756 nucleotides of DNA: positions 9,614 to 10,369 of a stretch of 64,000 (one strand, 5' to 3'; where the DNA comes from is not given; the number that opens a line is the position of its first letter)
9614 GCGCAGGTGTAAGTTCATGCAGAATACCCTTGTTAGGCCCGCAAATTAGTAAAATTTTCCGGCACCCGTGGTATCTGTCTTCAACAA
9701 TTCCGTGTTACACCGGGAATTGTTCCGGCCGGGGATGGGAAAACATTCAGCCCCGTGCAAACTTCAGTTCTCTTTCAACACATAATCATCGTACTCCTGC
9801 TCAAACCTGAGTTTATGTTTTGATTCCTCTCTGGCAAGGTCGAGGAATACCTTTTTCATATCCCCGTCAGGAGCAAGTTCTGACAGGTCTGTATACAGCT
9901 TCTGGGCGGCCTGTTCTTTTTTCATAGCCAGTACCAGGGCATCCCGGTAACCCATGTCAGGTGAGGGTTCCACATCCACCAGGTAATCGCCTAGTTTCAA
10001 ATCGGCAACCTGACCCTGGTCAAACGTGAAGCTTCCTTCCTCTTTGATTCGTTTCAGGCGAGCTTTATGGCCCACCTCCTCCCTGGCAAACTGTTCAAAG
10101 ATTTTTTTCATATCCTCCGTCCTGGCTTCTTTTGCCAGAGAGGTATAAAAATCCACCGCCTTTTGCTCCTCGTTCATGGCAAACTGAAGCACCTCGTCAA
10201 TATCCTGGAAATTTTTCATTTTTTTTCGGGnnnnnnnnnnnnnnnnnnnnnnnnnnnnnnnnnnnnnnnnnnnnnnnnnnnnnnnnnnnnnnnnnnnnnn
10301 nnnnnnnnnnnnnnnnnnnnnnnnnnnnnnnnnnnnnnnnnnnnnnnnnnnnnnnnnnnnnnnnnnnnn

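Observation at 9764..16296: Bfu/Stn-like three-subunit flavin-FeS complex whose NuoG-like subunit carries an inserted GltD/NfnB module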

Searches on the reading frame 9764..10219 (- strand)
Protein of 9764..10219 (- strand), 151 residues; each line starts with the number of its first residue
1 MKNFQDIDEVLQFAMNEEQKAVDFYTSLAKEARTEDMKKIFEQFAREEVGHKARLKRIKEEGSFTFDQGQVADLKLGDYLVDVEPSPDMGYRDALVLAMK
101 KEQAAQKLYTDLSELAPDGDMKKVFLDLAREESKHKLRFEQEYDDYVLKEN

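Call 3: search_protein_families(library=pfam, proteins=[window:9764-10219:-], max_evalue=0.01)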
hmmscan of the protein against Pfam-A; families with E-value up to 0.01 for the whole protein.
window:9764-10219:- (151 aa): 6 families
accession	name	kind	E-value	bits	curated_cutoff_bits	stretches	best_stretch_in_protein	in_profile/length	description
PF02915.23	Rubrerythrin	-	4.3e-17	63.2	22.8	2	9-61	1-55/137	Rubrerythrin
PF13668.12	Ferritin_2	-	1.4e-05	25.7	24.7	1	9-136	4-129/138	Ferritin-like domain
PF22277.2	EncFtn-like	-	1.4e-05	25.3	27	1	14-53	22-61/85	EncFtn-like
PF00210.30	Ferritin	-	3.4e-05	24.3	24.5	1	3-58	77-135/142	Ferritin-like domain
PF09968.15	DUF2202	-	0.00012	22.3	22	0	93-148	3-54/162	Uncharacterized protein domain (DUF2202)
PF09537.16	DUF2383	-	0.0015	19.1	30.8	0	10-56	5-51/111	Domain of unknown function (DUF2383)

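Call 4: search_protein_families(library=ncbifam, proteins=[window:9764-10219:-], max_evalue=0.001)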
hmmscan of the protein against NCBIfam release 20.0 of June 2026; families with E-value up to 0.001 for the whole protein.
window:9764-10219:- (151 aa): 6 families
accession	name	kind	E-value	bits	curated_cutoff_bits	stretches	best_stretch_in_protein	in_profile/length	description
NF045676.1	FeExpMbfA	equivalog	1.4e-08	34.5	450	1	5-61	94-150/318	iron exporter MbfA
TIGR04535.1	ferrit_encaps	subfamily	3.1e-08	33.6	125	1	5-54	13-61/114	encapsulin-associated ferritin-like protein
NF009413.0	PRK12775.1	equivalog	1.3e-05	23.2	1895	1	10-145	864-997/1006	putative trifunctional 2-polyprenylphenol hydroxylase/glutamate synthase subunit beta/ferritin domain-containing protein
NF058679.1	EncB_fam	subfamily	7.5e-05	22.7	90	0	10-55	24-69/117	encapsulin nanocompartment ferritin-likeEncB family encapsulin nanocompartment ferritin-like cargo protein cargo protein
NF041014.1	pilin_ComGG_2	equivalog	0.00021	21.9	40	0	10-71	21-75/101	competence type IV pilus minor pilin ComGG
NF045767.1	RuberyRbr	equivalog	0.00054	20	200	0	24-141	29-140/194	rubrerythrin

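Call 29: search_solved_structures(query=window:9764-10219:-, max_evalue=0.01, show_alignments=3)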
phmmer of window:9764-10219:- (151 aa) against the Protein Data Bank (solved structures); distinct sequences matched with E-value up to 0.01: 3.
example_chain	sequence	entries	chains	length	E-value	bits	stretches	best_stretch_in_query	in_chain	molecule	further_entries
2fzf_A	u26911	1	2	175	9.2e-08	35.8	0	3-56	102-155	hypothetical protein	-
1vjx_A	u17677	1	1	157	9.1e-05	26.1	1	89-142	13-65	putative ferritin-like diiron-carboxylate protein TM1526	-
5n5e_e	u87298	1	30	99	0.0059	20.3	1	6-58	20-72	PFC_05175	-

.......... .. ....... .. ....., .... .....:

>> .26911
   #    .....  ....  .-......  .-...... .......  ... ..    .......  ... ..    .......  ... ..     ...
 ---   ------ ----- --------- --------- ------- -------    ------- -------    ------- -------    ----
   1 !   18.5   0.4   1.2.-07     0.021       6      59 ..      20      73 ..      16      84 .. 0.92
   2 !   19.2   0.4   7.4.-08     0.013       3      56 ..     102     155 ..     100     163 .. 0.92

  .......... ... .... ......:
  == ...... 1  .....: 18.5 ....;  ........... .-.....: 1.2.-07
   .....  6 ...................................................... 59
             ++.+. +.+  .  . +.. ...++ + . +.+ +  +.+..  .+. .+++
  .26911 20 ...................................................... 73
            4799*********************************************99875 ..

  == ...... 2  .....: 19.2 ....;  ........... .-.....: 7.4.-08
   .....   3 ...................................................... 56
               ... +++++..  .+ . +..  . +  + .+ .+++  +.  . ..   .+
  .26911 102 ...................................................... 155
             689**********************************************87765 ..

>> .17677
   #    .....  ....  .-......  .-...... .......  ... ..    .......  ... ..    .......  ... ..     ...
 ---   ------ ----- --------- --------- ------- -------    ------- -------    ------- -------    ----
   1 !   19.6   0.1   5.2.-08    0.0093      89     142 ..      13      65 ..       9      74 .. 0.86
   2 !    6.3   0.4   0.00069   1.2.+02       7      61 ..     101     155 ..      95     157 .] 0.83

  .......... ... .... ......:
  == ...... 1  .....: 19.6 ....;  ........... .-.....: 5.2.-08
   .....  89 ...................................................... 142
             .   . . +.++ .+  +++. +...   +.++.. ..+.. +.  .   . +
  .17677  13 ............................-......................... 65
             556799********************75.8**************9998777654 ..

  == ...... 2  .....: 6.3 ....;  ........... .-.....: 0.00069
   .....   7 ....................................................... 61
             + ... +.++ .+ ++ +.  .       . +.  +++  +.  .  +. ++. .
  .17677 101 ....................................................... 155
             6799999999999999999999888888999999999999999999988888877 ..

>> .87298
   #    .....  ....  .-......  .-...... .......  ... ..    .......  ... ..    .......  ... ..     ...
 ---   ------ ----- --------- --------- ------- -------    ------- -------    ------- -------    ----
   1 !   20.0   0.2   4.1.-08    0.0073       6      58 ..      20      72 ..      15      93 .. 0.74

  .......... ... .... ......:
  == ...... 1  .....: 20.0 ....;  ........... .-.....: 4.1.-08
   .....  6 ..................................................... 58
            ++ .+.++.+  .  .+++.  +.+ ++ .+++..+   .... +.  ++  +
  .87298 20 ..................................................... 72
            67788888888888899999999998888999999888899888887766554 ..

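Call 45: find_homologous_proteins(query=window:9764-10219:-, max_evalue=0.00001)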
Query window:9764-10219:- (151 aa): 2339 proteins with E <= 0.00001 among 2430 candidates; the best 120 are listed.
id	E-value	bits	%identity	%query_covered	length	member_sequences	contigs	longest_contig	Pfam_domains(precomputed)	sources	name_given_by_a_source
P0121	6.5e-90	317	100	100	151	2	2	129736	PF02915.24,PF13668.13,PF22277.3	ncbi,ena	ncbi:MAG: ferritin family protein [Bacteroidales bacterium]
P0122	2.1e-82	292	92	100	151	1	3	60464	PF02915.24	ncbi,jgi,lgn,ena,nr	ncbi:MAG TPA: rubrerythrin [Bacteroidetes bacterium]|nr:rubrerythrin [Bacteroidota bacterium]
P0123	3.5e-79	282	89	100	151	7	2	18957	PF02915.24,PF13668.13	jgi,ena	-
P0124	1.3e-59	218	70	100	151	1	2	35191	PF02915.24,PF22277.3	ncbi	-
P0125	9.7e-58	212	68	100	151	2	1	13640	PF02915.24,PF13668.13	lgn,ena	-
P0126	2.8e-57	211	68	100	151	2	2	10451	PF02915.24,PF13668.13,PF22277.3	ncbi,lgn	ncbi:MAG: ferritin family protein [Bacteroidales bacterium]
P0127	2.7e-56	208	63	100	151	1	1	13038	PF02915.24,PF13668.13,PF22277.3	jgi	jgi:rubrerythrin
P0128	1.2e-55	206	68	100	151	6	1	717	PF09537.17,PF02915.24,PF13668.13,PF22277.3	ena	-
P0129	1.4e-55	205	64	100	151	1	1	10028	PF09537.17,PF02915.24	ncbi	-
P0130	1.5e-55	205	63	100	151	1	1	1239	PF02915.24,PF13668.13,PF22277.3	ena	-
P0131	1.6e-55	205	65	100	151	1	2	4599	PF02915.24,PF13668.13,PF22277.3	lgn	-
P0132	1.8e-55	205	64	100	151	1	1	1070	PF02915.24,PF13668.13,PF22277.3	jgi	-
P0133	1.9e-55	205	64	100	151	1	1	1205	PF02915.24,PF13668.13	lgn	-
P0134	2.1e-55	205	64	100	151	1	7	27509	PF09537.17,PF02915.24,PF13668.13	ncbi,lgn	ncbi:MAG: ferritin family protein [Bacteroidales bacterium]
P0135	2.9e-55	204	62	100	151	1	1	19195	PF09537.17,PF02915.24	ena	-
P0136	3.2e-55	204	64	100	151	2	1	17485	PF02915.24,PF13668.13,PF22277.3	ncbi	-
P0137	4.0e-55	204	62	100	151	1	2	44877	PF09537.17,PF02915.24,PF13668.13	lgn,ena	-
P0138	5.1e-55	204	64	100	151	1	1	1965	PF02915.24,PF13668.13,PF22277.3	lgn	-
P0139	6.3e-55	203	62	100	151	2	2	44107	PF02915.24,PF13668.13,PF22277.3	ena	-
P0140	7.3e-55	203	65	100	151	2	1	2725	PF09537.17,PF02915.24,PF13668.13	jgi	-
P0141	7.4e-55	203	63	100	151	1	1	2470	PF02915.24,PF13668.13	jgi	-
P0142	7.8e-55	203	64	100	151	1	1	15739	PF02915.24,PF13668.13,PF22277.3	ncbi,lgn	ncbi:MAG: ferritin family protein [Bacteroidales bacterium]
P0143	8.5e-55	203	66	100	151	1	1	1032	PF09537.17,PF02915.24,PF13668.13,PF22277.3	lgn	-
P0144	8.6e-55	203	63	100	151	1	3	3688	PF09537.17,PF02915.24,PF13668.13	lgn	-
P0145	1.0e-54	203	64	100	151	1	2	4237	PF09537.17,PF02915.24,PF13668.13,PF07875.19,PF22277.3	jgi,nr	nr:ferritin family protein [Bacteroidota bacterium]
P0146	1.2e-54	202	64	100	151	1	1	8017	PF09537.17,PF02915.24,PF13668.13,PF22277.3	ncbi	-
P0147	1.3e-54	202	62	100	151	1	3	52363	PF02915.24,PF13668.13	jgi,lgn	jgi:rubrerythrin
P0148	2.3e-54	201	64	100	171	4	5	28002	PF02915.24,PF13668.13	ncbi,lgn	-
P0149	2.8e-54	201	62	100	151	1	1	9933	PF09537.17,PF02915.24,PF13668.13,PF22277.3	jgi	jgi:rubrerythrin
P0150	3.5e-54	201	63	100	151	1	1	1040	PF02915.24,PF13668.13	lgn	-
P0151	3.5e-54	201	64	100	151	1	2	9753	PF02915.24,PF13668.13,PF22277.3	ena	-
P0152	4.7e-54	200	62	100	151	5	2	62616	PF09537.17,PF02915.24,PF13668.13,PF22277.3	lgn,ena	-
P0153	5.1e-54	200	64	100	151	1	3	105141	PF02915.24,PF13668.13,PF22277.3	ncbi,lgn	ncbi:MAG: ferritin family protein [Thiohalospira sp.]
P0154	6.8e-54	200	65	100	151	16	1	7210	PF02915.24,PF13668.13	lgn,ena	-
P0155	7.1e-54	200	63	99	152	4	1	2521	PF09537.17,PF02915.24,PF13668.13,PF22277.3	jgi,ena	-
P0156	9.5e-54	199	64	100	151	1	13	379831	PF02915.24,PF13668.13,PF22277.3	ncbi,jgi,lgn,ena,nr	ncbi:MAG: rubrerythrin [Bacteroidetes bacterium GWC2_33_15]|nr:MAG: rubrerythrin [Bacteroidetes bact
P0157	1.0e-53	199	62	100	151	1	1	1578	PF02915.24,PF13668.13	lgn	-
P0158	1.3e-53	199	62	100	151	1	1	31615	PF02915.24,PF13668.13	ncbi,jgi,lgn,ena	jgi:rubrerythrin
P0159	1.3e-53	199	62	100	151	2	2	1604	PF02915.24,PF13668.13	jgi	jgi:rubrerythrin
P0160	1.6e-53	199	64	100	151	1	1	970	PF02915.24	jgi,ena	-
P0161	1.6e-53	199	60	100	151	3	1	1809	PF09537.17,PF02915.24,PF13668.13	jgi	-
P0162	1.7e-53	199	62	100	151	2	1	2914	PF02915.24,PF00210.31,PF13668.13,PF22277.3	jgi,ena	-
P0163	1.7e-53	199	64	100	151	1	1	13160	PF09537.17,PF02915.24,PF13668.13,PF22277.3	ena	-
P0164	1.8e-53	199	63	100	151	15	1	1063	PF02915.24,PF13668.13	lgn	-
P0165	1.9e-53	198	62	100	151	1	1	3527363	PF02915.24,PF13668.13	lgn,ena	-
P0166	2.1e-53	198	62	100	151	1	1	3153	PF02915.24,PF13668.13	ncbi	-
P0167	2.1e-53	198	64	100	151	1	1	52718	PF09537.17,PF02915.24,PF13668.13,PF22277.3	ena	-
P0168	2.6e-53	198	63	100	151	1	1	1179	PF02915.24,PF13668.13,PF22277.3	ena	-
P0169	2.6e-53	198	62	100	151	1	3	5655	PF02915.24,PF13668.13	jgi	jgi:rubrerythrin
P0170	2.8e-53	198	62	100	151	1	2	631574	PF02915.24,PF13668.13,PF22277.3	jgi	jgi:rubrerythrin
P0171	2.8e-53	198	62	100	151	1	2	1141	PF09537.17,PF02915.24,PF13668.13,PF22277.3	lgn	-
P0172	3.1e-53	198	62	100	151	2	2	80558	PF02915.24,PF13668.13,PF22277.3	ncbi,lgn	-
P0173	3.1e-53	198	62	100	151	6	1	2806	PF02915.24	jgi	-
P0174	3.2e-53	198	62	100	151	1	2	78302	PF02915.24,PF13668.13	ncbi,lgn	-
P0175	3.7e-53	198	61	100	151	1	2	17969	PF02915.24,PF13668.13,PF22277.3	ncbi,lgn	ncbi:MAG: ferritin family protein [Bacteroidota bacterium]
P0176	3.8e-53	197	63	100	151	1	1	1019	PF02915.24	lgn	-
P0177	3.9e-53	197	62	100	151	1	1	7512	PF02915.24,PF13668.13,PF22277.3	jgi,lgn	-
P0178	3.9e-53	197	61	100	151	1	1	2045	PF09537.17,PF02915.24,PF13668.13,PF22277.3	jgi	jgi:rubrerythrin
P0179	4.1e-53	197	63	100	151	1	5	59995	PF02915.24,PF13668.13,PF22277.3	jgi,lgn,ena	-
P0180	4.3e-53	197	60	100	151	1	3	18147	PF02915.24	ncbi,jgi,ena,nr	ncbi:MAG: rubrerythrin [Bacteroidetes bacterium GWA2_30_7]|nr:MAG: rubrerythrin [Bacteroidetes bacte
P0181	4.6e-53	197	61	100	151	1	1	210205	PF02915.24,PF13668.13,PF22277.3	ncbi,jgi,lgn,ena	jgi:rubrerythrin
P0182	4.8e-53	197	62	100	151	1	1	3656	PF02915.24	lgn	-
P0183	5.1e-53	197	63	100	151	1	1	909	PF09537.17,PF02915.24,PF22277.3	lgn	-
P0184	5.1e-53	197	62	100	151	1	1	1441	PF09537.17,PF02915.24,PF13668.13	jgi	jgi:rubrerythrin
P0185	5.2e-53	197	60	100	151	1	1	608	PF02915.24,PF13668.13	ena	-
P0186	5.2e-53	197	62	100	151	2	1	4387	PF02915.24,PF00210.31,PF13668.13,PF22277.3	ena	-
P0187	5.4e-53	197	64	100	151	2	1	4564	PF02915.24,PF13668.13,PF22277.3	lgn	-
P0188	5.5e-53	197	61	100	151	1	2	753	PF02915.24,PF13668.13,PF22277.3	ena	-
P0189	5.9e-53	197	62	100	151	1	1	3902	PF02915.24,PF13668.13,PF22277.3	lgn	-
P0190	6.1e-53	197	62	100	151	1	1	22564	PF09537.17,PF02915.24,PF13668.13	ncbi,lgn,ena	-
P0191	6.4e-53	197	64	100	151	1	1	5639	PF09537.17,PF02915.24,PF13668.13,PF22277.3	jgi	jgi:rubrerythrin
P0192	6.6e-53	197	61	100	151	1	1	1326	PF02915.24,PF13668.13,PF22277.3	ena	-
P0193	8.6e-53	196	62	100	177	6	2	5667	PF02915.24,PF13668.13,PF22277.3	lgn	-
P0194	8.7e-53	196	62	100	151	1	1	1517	PF09537.17,PF02915.24,PF13668.13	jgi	jgi:rubrerythrin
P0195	8.8e-53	196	62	100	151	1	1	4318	PF09537.17,PF02915.24,PF13668.13,PF22277.3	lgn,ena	-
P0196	8.9e-53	196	62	100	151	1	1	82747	PF02915.24,PF00210.31,PF13668.13,PF22277.3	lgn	-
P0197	9.7e-53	196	63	100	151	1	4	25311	PF09537.17,PF02915.24,PF13668.13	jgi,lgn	-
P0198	1.0e-52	196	62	100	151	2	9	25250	PF09537.17,PF02915.24,PF13668.13,PF22277.3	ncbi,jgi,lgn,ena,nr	ncbi:MAG TPA: ferritin family protein [Bacteroidales bacterium]|jgi:rubrerythrin|nr:ferritin family 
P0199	1.1e-52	196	61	100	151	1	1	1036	PF02915.24,PF13668.13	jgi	-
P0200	1.1e-52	196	61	100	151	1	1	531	PF09537.17,PF02915.24,PF13668.13,PF22277.3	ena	-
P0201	1.1e-52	196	62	100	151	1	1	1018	PF02915.24,PF13668.13,PF22277.3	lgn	-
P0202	1.2e-52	196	64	100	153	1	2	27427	PF02915.24,PF13668.13,PF22277.3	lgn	-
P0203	1.2e-52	196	62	100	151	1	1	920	PF02915.24,PF13668.13,PF22277.3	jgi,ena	-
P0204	1.2e-52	196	62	100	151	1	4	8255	PF02915.24,PF13668.13,PF22277.3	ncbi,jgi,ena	-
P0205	1.2e-52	196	62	100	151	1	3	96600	PF09537.17,PF02915.24,PF13668.13,PF22277.3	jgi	jgi:rubrerythrin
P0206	1.3e-52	196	63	100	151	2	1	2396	PF09537.17,PF02915.24,PF13668.13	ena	-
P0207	1.3e-52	196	61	100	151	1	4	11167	PF02915.24,PF13668.13,PF07875.19,PF22277.3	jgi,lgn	jgi:rubrerythrin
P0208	1.4e-52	196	62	100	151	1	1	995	PF09537.17,PF02915.24,PF13668.13,PF22277.3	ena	-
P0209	1.4e-52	196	58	100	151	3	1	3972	PF02915.24,PF13668.13,PF22277.3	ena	-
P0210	1.4e-52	196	62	100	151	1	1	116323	PF02915.24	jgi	jgi:rubrerythrin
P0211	1.4e-52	196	64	100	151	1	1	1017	PF02915.24,PF22277.3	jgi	-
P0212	1.5e-52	196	62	100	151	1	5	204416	PF02915.24,PF13668.13,PF22277.3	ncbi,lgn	-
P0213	1.5e-52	196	62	100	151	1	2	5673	PF02915.24,PF13668.13,PF22277.3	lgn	-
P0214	1.6e-52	195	62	100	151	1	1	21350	PF09537.17,PF02915.24,PF13668.13,PF22277.3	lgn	-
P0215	1.6e-52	195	62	100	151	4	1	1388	PF09537.17,PF02915.24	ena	-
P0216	1.6e-52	195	60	100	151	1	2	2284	PF02915.24,PF13668.13,PF07875.19,PF22277.3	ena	-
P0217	1.6e-52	195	62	100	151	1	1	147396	PF09537.17,PF02915.24,PF13668.13,PF22277.3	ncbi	-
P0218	1.7e-52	195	61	100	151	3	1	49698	PF09537.17,PF02915.24,PF13668.13,PF22277.3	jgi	jgi:rubrerythrin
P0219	1.7e-52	195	63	100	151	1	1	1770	PF09537.17,PF02915.24,PF13668.13,PF22277.3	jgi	jgi:rubrerythrin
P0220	1.8e-52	195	60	100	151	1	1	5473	PF02915.24,PF13668.13,PF22277.3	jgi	jgi:rubrerythrin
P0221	1.9e-52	195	61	100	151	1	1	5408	PF02915.24,PF13668.13,PF22277.3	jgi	-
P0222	2.0e-52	195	62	100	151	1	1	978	PF02915.24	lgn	-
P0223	2.0e-52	195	61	100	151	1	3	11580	PF02915.24,PF22277.3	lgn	-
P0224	2.0e-52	195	62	100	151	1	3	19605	PF02915.24,PF13668.13,PF22277.3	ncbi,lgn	ncbi:MAG: hypothetical protein Kow00127_22720 [Bacteroidales bacterium]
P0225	2.0e-52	195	60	100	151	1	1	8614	PF02915.24,PF13668.13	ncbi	ncbi:MAG: ferritin family protein [Bacteroidales bacterium]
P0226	2.2e-52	195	62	100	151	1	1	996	PF02915.24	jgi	-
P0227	2.2e-52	195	62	100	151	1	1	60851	PF09537.17,PF02915.24,PF13668.13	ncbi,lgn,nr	ncbi:MAG: rubrerythrin [Marinilabiliales bacterium]|nr:MAG: rubrerythrin [Marinilabiliales bacterium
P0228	2.3e-52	195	62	100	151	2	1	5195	PF09537.17,PF02915.24,PF13668.13,PF22277.3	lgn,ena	-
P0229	2.4e-52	195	64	100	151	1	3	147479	PF02915.24,PF13668.13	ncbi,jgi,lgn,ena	-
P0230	2.4e-52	195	60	100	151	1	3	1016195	PF02915.24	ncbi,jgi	jgi:rubrerythrin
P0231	2.4e-52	195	60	100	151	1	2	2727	PF02915.24,PF13668.13,PF22277.3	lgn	-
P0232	2.4e-52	195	62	100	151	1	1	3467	PF02915.24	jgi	jgi:rubrerythrin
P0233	2.6e-52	195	61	100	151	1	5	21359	PF02915.24,PF13668.13,PF22277.3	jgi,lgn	jgi:rubrerythrin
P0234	2.6e-52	195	60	100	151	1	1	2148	PF02915.24,PF13668.13,PF22277.3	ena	-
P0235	2.8e-52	195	62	100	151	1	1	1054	PF02915.24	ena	-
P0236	2.8e-52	195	63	100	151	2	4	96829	PF09537.17,PF02915.24,PF13668.13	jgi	jgi:rubrerythrin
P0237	3.0e-52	195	61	100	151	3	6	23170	PF09537.17,PF02915.24,PF13668.13,PF22277.3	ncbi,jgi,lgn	jgi:rubrerythrin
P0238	3.3e-52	194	63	100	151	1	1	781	PF09537.17,PF02915.24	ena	-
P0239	3.4e-52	194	60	100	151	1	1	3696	PF02915.24,PF13668.13,PF22277.3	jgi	jgi:rubrerythrin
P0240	3.4e-52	194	61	100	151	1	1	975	PF02915.24,PF13668.13,PF22277.3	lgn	-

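Call 46: find_encoding_contigs(protein=P0121, flank=10000, max_places=3)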
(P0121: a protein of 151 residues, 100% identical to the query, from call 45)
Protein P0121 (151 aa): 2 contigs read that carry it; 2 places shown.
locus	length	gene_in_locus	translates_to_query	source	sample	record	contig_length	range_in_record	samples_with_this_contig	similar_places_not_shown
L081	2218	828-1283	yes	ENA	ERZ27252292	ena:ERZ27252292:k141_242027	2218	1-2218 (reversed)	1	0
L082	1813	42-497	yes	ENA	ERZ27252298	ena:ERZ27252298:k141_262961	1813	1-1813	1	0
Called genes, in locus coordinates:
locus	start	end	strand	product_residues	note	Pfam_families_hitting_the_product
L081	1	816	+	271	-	?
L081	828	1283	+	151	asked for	PF13668:Ferritin_2 (weak), PF22277:EncFtn-like (faint), PF02915:Rubrerythrin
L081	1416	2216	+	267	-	?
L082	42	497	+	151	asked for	PF13668:Ferritin_2 (weak), PF22277:EncFtn-like (faint), PF02915:Rubrerythrin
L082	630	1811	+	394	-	?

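Call 47: find_encoding_contigs(protein=P0230, flank=7000, max_places=1)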
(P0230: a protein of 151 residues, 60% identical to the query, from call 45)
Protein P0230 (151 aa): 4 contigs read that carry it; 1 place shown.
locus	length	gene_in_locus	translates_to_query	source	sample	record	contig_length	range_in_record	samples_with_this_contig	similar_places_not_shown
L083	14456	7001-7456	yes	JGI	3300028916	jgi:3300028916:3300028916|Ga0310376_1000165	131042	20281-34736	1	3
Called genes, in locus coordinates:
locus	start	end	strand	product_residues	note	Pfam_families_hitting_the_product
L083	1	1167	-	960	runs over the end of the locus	PF12705:PDDEXK_1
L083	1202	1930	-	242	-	PF00483:NTP_transferase, PF12804:NTP_transf_3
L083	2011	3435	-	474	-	PF01636:APH, PF22740:PapZ_C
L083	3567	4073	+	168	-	PF02915:Rubrerythrin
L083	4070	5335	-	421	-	PF01566:Nramp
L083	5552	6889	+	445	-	PF02812:ELFV_dehydrog_N, PF00208:ELFV_dehydrog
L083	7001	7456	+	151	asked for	PF02915:Rubrerythrin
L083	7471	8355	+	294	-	PF02311:AraC_binding (weak), PF12833:HTH_18, PF00165:HTH_AraC (weak)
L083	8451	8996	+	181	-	PF04264:YceI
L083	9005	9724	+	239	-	PF02678:Pirin, PF17954:Pirin_C_2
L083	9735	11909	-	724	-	PF26766:Choice_anch_L, PF18911:PKD_4, PF00801:PKD (faint), PF18911:PKD_4, PF13585:CHU_C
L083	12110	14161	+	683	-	PF07584:BatA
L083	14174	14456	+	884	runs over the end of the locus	PF00521:DNA_topoisoIV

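Call 48: find_encoding_contigs(protein=P0156, flank=7000, max_places=1)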
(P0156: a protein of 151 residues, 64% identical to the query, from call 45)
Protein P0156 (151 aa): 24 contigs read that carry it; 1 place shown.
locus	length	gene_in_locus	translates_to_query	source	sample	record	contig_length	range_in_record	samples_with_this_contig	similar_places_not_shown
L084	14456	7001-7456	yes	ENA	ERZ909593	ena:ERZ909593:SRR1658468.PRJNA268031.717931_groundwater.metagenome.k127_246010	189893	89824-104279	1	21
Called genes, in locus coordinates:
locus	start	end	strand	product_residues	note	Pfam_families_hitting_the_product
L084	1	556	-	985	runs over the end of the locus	PF00176:SNF2-rel_dom, PF04851:ResIII (weak), PF00271:Helicase_C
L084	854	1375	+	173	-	PF01257:2Fe-2S_thioredx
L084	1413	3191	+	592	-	PF01512:Complex1_51K, PF12797:Fer4_2 (faint), PF10589:NADH_4Fe-4S, PF00037:Fer4 (weak), PF13237:Fer4_10 (weak), PF12837:Fer4_6 (weak), PF12838:Fer4_7 (weak), PF13187:Fer4_9 (weak)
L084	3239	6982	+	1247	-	PF13510:Fer2_4, PF14691:Fer4_20, PF07992:Pyr_redox_2, PF13450:NAD_binding_8, PF22117:Fer4_Nqo3, PF12838:Fer4_7 (weak), PF04879:Molybdop_Fe4S4, PF00384:Molybdopterin, +3 more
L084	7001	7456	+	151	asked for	PF22277:EncFtn-like (faint), PF02915:Rubrerythrin, PF13668:Ferritin_2 (weak), PF02915:Rubrerythrin (weak)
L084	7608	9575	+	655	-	PF01476:LysM, PF01094:ANF_receptor, PF13458:Peripla_BP_6 (faint)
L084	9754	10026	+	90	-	-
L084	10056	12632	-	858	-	PF17900:Peptidase_M1_N, PF01433:Peptidase_M1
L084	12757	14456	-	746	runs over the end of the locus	PF07694:5TM-5TMR_LYT, PF00989:PAS (faint), PF08447:PAS_3, PF13426:PAS_9 (faint), PF00512:HisKA, PF02518:HATPase_c, PF00072:Response_reg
